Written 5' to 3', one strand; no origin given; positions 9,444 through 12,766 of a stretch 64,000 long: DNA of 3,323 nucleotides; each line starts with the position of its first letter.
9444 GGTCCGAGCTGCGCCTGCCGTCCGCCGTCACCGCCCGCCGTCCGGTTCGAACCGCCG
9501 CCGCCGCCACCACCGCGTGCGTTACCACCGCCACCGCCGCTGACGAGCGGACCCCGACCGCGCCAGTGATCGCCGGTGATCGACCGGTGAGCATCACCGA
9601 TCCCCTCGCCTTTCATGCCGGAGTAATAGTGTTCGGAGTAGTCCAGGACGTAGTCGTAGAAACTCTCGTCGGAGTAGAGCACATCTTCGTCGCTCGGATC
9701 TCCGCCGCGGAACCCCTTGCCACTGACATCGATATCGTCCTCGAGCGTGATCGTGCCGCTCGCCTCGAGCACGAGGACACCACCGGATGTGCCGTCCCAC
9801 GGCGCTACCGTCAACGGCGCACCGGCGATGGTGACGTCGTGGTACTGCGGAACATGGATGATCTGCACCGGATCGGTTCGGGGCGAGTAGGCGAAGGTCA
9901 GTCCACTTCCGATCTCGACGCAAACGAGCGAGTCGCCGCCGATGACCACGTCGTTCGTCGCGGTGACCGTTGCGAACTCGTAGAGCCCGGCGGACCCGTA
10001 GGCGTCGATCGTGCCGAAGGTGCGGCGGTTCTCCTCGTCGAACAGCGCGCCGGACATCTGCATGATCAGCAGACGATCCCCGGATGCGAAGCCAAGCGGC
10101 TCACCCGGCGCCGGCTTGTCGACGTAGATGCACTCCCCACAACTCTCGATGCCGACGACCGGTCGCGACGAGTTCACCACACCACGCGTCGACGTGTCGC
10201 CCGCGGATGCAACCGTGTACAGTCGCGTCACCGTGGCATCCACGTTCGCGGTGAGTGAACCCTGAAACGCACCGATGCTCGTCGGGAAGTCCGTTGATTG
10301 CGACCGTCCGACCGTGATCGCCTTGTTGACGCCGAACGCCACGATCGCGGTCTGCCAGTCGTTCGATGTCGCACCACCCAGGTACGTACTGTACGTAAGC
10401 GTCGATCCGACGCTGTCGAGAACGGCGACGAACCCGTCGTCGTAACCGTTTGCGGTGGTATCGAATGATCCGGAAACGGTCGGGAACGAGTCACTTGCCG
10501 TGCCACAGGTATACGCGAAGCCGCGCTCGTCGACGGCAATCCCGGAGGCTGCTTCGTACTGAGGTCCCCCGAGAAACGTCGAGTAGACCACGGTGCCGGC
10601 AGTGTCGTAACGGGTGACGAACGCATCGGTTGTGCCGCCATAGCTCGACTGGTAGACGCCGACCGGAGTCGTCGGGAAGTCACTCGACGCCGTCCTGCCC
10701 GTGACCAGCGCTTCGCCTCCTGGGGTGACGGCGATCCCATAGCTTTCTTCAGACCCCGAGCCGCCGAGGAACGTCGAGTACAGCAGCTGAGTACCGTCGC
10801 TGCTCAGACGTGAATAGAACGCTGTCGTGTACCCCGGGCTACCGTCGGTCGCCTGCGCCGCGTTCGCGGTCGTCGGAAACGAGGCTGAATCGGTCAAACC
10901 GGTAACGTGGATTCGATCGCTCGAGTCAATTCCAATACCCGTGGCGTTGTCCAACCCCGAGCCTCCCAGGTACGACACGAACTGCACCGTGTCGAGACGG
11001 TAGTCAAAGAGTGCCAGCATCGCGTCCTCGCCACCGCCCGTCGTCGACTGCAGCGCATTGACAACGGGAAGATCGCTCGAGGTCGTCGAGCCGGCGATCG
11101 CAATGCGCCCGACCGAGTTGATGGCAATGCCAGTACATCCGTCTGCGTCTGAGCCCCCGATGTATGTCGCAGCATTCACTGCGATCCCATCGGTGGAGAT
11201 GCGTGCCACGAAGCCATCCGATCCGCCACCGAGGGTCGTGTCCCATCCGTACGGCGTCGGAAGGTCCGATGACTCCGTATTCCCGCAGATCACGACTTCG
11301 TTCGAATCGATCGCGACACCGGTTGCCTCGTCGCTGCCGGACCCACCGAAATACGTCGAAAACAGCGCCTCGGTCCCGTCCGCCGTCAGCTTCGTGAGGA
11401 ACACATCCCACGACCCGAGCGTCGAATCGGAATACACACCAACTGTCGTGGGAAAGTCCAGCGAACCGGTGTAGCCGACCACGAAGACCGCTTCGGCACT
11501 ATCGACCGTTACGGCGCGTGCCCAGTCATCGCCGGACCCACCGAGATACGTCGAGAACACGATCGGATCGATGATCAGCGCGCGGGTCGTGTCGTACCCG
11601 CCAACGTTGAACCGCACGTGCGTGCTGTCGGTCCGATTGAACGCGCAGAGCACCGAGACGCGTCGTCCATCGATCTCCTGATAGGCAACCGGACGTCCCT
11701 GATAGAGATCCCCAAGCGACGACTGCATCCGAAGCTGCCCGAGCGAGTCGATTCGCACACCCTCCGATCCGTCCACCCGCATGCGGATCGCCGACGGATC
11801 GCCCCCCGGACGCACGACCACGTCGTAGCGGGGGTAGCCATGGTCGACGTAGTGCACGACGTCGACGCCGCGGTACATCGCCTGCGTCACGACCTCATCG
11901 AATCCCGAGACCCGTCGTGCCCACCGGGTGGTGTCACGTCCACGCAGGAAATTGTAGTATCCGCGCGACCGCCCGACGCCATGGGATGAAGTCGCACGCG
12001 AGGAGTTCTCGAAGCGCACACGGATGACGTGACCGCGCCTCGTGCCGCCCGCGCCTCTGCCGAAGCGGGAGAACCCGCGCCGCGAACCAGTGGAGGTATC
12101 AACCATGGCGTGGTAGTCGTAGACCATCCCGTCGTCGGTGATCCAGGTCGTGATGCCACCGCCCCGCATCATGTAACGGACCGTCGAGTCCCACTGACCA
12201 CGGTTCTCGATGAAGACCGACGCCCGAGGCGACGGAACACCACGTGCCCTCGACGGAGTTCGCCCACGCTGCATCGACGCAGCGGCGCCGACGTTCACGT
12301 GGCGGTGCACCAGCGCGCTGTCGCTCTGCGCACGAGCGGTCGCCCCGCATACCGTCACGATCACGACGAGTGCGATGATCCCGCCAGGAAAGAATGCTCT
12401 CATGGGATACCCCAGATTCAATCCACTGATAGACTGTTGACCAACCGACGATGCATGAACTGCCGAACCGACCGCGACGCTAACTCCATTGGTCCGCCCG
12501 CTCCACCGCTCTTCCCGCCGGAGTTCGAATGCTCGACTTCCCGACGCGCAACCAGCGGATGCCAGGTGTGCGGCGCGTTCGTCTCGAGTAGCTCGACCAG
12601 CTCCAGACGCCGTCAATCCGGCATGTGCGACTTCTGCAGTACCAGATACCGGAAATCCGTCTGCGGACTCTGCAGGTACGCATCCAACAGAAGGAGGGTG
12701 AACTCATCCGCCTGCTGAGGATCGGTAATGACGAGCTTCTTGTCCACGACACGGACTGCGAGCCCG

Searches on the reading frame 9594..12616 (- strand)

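Call 18: search_protein_families(library=pfam, proteins=[window:9594-12616:-], max_evalue=0.001)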
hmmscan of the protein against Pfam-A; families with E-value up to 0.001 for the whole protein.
window:9594-12616:- (1007 aa): 2 families
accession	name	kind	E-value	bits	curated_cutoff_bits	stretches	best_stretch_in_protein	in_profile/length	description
PF25778.1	DUF7948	-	1.3e-57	195.7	27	1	135-352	1-214/214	Domain of unknown function (DUF7948)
PF06739.17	SBBP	-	7.3e-26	90.3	20.5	3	545-581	1-38/38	Beta-propeller repeat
